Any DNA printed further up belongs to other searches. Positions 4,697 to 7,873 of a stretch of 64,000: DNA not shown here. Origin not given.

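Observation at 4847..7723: A giant secreted protein has a Cys-rich ectodomain, a (GDGG)8 tract and a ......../Met/Gln-rich tail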

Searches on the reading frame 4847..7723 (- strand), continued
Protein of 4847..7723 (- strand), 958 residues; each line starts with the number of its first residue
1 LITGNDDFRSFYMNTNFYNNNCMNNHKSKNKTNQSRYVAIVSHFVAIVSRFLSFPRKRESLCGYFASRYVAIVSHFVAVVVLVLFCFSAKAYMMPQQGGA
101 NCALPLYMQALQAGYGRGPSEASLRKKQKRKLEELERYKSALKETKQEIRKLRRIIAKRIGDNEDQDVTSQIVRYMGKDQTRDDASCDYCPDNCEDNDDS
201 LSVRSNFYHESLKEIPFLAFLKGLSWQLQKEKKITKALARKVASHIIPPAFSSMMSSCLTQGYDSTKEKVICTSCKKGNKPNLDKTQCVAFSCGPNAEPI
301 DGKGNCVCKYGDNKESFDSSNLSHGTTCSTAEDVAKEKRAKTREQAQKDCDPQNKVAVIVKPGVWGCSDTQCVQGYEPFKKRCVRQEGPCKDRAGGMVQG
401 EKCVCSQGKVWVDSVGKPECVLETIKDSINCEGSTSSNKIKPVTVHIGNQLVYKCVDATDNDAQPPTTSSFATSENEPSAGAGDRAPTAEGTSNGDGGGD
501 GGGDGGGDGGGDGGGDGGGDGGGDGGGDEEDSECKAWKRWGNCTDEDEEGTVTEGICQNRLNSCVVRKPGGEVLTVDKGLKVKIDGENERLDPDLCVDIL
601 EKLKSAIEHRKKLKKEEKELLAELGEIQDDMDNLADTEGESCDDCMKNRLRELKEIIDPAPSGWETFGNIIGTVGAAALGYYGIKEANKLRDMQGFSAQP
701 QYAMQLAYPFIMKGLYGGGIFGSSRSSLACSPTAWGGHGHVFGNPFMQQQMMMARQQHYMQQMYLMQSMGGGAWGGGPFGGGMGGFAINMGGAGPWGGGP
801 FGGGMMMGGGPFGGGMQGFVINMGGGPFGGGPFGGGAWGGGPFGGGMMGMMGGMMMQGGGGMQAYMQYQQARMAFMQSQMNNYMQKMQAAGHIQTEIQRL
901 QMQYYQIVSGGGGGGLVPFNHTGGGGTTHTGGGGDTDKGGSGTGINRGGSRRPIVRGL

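Call 44: search_protein_families(library=pfam, proteins=[L004:436-1122:+, L004:1153-2382:+, L004:2388-3284:-, L004:3386-5719:+, L004:5736-6884:-, L004:11008-12789:+, L004:13220-13717:+, L004:13695-14912:+, L004:14909-16339:-, L004:16494-17333:-], max_evalue=0.00001)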
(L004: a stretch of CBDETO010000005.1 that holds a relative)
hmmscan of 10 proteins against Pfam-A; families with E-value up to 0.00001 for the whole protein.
L004:436-1122:+ (228 aa): 1 family
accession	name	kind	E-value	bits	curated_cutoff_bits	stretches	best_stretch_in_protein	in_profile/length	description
PF00300.27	His_Phos_1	-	9.9e-40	136.7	21.7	2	6-143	1-132/194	Histidine phosphatase superfamily (branch 1)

L004:1153-2382:+ (409 aa): 0 families

L004:2388-3284:- (298 aa): 0 families

L004:3386-5719:+ (777 aa): 0 families

L004:5736-6884:- (382 aa): 2 families
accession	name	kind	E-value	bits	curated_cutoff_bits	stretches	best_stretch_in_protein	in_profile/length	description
PF13635.12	DUF4143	-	4.1e-28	98.6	28.1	1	171-327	2-160/160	Domain of unknown function (DUF4143)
PF13173.12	AAA_14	-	1.2e-18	67.8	27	1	11-130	3-127/129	AAA domain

L004:11008-12789:+ (593 aa): 0 families

L004:13220-13717:+ (165 aa): 0 families

L004:13695-14912:+ (405 aa): 0 families

L004:14909-16339:- (476 aa): 4 families
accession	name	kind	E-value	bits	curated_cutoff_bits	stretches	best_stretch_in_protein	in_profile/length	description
PF00270.35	DEAD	-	9.4e-33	113.7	26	1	19-181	2-165/167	DEAD/DEAH box helicase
PF00271.37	Helicase_C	-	4.3e-26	91.8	23.5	1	219-325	2-110/110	Helicase conserved C-terminal domain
PF16124.10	RecQ_Zn_bind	-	2e-10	41.7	25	1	428-473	18-65/66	RecQ zinc-binding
PF04851.21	ResIII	-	3.8e-10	40.4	22.5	1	16-176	3-162/164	Type III restriction enzyme, res subunit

L004:16494-17333:- (279 aa): 3 families
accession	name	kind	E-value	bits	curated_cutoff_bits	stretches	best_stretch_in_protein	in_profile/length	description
PF02737.24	3HCDH_N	-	1e-57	195.4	22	1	5-181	2-179/180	3-hydroxyacyl-CoA dehydrogenase, NAD binding domain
PF00725.27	3HCDH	-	1.3e-33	115.9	22.1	1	184-279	1-97/97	3-hydroxyacyl-CoA dehydrogenase, C-terminal domain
PF01210.29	NAD_Gly3P_dh_N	-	3.2e-06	27.6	23.1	1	5-116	2-103/158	NAD-dependent glycerol-3-phosphate dehydrogenase N-terminus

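Call 45: list_cluster_members(proteins=[P0005, P0008, P0013, P0016, P0019, P0026, P0033, P0050, P0061, P0072])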
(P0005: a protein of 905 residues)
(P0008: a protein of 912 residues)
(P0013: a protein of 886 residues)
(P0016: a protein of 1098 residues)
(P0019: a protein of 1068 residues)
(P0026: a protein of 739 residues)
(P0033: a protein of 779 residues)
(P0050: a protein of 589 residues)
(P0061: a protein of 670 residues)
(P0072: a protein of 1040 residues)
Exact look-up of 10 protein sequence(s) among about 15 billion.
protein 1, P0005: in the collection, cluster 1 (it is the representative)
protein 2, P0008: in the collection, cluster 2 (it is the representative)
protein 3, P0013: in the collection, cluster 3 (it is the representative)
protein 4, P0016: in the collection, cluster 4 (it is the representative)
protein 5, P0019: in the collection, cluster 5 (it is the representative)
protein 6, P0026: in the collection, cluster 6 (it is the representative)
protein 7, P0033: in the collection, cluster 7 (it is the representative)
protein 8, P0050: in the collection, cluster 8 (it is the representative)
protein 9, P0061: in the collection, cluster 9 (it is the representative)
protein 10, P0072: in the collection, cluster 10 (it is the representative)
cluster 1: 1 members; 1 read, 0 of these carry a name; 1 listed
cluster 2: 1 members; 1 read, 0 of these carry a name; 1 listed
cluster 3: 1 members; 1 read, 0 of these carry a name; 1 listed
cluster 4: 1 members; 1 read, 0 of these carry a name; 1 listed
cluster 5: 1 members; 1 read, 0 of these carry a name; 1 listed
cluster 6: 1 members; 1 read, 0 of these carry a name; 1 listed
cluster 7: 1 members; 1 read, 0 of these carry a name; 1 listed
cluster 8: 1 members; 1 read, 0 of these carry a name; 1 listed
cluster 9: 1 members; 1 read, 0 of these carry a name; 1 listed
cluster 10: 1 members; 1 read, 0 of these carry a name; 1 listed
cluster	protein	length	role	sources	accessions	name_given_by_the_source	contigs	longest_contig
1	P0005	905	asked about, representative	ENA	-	-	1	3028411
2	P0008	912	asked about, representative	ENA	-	-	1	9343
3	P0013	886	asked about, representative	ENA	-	-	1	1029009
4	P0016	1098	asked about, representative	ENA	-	-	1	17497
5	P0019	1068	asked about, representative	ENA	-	-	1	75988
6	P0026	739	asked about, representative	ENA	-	-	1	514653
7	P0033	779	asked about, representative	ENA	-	-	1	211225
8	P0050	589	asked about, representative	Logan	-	-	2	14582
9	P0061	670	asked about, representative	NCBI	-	-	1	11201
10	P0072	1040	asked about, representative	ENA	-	-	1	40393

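Call 47: search_protein_families(library=pfam, alignment_id=A3, max_evalue=0.01)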
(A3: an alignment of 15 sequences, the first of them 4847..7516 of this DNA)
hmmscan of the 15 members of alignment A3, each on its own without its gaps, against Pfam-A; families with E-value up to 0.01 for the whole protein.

A. member 1, window:4847-7516:- (889 aa): 0 families

B. families by the number of members that match (of 15 scanned): 2 families
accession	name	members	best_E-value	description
PF24481.2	CT398_CC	1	0.0021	CT398-like coiled coil hairpin domain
PF09340.15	NuA4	1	0.0023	Histone acetyltransferase subunit NuA4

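Call 68: find_encoding_contigs(protein=P0061, flank=6000, max_places=2)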
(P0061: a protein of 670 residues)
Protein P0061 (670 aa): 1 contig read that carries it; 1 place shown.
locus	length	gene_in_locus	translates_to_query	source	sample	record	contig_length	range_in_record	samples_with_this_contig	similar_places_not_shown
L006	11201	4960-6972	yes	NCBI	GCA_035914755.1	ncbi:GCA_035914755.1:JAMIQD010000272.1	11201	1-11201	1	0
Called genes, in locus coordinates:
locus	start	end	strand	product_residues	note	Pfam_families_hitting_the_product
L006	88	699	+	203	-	PF25087:GMPPB_C (weak), PF25084:LbH_EIF2B (weak), PF00132:Hexapep (weak), PF14602:Hexapep_2 (weak)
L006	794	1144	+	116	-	-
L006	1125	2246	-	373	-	PF00437:T2SSE, PF03193:RsgA_GTPase (weak), PF27713:UCP018868 (weak), PF13191:AAA_16 (faint)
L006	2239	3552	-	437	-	PF00263:Secretin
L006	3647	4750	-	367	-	PF00072:Response_reg, PF00512:HisKA, PF02518:HATPase_c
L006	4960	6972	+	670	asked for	-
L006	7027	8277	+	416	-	PF07969:Amidohydro_3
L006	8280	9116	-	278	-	-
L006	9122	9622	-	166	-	-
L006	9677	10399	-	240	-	-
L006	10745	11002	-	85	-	-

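Call 69: find_encoding_contigs(protein=P0005, flank=10000, max_places=2)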
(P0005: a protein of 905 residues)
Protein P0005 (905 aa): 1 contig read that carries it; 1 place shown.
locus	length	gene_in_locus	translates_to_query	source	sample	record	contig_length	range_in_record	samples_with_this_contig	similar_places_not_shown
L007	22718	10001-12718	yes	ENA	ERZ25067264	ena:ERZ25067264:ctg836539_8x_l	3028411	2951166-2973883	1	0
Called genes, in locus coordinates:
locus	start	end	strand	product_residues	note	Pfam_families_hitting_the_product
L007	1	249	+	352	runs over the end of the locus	-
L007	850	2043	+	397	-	PF22694:CtpB_N-like, PF00595:PDZ, PF13180:PDZ_2, PF17820:PDZ_6, PF03572:Peptidase_S41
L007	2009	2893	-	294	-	PF00140:Sigma70_r1_2, PF04542:Sigma70_r2, PF04545:Sigma70_r4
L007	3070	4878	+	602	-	PF01336:tRNA_anti-codon, PF00152:tRNA-synt_2, PF02938:GAD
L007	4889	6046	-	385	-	PF00437:T2SSE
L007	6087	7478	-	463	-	PF00263:Secretin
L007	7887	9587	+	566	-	-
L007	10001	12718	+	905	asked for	-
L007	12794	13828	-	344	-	-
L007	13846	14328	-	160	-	-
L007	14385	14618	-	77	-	-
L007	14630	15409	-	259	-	-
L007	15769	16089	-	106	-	-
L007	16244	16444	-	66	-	-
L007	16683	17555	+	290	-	PF00763:THF_DHG_CYH, PF02882:THF_DHG_CYH_C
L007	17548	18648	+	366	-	PF01571:GCV_T, PF08669:GCV_T_C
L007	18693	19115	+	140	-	PF01597:GCV_H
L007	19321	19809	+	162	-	PF15680:OFCC1 (faint), PF28085:HVO_0416 (faint)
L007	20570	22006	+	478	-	-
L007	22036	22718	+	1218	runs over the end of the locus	-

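Call 71: find_encoding_contigs(protein=P0013, flank=10000, max_places=1)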
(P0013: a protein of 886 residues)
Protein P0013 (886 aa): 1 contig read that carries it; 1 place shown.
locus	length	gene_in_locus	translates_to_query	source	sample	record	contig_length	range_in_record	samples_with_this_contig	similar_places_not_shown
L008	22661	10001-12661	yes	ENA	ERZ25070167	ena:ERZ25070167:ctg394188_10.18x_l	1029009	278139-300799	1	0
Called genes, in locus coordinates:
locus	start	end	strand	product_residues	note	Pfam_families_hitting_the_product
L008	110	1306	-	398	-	PF10973:DUF2799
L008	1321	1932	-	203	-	-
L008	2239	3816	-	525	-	-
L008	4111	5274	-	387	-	PF00437:T2SSE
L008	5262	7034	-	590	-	PF00263:Secretin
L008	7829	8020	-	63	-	PF27070:HTH_Rpn_C (weak)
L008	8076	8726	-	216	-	PF27070:HTH_Rpn_C (weak)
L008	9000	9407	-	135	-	-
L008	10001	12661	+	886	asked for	-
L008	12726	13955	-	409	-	-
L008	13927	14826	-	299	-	-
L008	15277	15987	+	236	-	PF14559:TPR_19 (faint)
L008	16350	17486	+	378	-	PF00108:Thiolase_N, PF02803:Thiolase_C, PF22691:Thiolase_C_1 (faint)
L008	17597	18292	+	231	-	PF01144:CoA_trans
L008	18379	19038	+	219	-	PF01144:CoA_trans, PF13336:AcetylCoA_hyd_C (weak)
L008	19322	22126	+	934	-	PF07732:Cu-oxidase_3, PF00394:Cu-oxidase, PF07731:Cu-oxidase_2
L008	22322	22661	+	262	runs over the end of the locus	PF10609:ParA, PF13614:AAA_31 (weak), PF01656:CbiA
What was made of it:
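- One multicopper oxidase lies about 7 kb downstream in L008 only (call 71).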

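Call 72: find_encoding_contigs(protein=P0026, flank=10000, max_places=1)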
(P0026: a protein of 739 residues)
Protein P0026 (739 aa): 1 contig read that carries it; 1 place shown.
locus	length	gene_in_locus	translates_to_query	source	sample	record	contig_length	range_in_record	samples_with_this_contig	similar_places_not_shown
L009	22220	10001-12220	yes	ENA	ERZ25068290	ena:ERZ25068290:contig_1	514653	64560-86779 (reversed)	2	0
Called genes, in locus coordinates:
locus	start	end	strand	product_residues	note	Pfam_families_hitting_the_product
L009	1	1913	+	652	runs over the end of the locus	-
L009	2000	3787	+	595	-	PF01336:tRNA_anti-codon, PF00152:tRNA-synt_2, PF02938:GAD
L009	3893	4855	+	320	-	PF00288:GHMP_kinases_N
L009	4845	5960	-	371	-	PF00437:T2SSE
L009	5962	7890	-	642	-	PF00263:Secretin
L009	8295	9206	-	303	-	PF12784:PDDEXK_2, PF27070:HTH_Rpn_C (weak)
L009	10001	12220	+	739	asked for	-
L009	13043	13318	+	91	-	PF05015:HigB-like_toxin (weak)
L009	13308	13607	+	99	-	PF13560:HTH_31, PF12844:HTH_19, PF01381:HTH_3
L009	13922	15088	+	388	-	-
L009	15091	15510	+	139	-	-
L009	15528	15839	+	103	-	-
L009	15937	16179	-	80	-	-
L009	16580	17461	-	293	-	-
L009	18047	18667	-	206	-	PF00163:Ribosomal_S4, PF01479:S4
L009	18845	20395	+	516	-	PF02518:HATPase_c, PF13589:HATPase_c_3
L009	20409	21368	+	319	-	-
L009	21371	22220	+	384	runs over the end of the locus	PF01168:Ala_racemase_N, PF00842:Ala_racemase_C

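Call 73: find_encoding_contigs(protein=P0033, flank=10000, max_places=1)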
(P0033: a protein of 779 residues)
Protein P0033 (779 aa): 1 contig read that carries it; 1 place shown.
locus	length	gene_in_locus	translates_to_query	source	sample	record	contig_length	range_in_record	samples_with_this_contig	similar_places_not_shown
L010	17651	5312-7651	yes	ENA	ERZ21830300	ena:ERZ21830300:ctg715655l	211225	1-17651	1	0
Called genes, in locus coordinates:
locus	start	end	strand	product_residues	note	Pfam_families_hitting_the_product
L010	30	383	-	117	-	-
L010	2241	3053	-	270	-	-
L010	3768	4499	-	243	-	PF26618:DUF8196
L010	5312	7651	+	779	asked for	-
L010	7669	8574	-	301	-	PF02616:SMC_ScpA (weak)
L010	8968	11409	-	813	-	PF13646:HEAT_2 (faint)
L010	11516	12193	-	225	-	PF01725:Ham1p_like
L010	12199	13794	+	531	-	PF00795:CN_hydrolase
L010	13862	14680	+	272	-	-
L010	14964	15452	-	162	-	-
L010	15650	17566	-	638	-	PF00069:Pkinase, PF07714:PK_Tyr_Ser-Thr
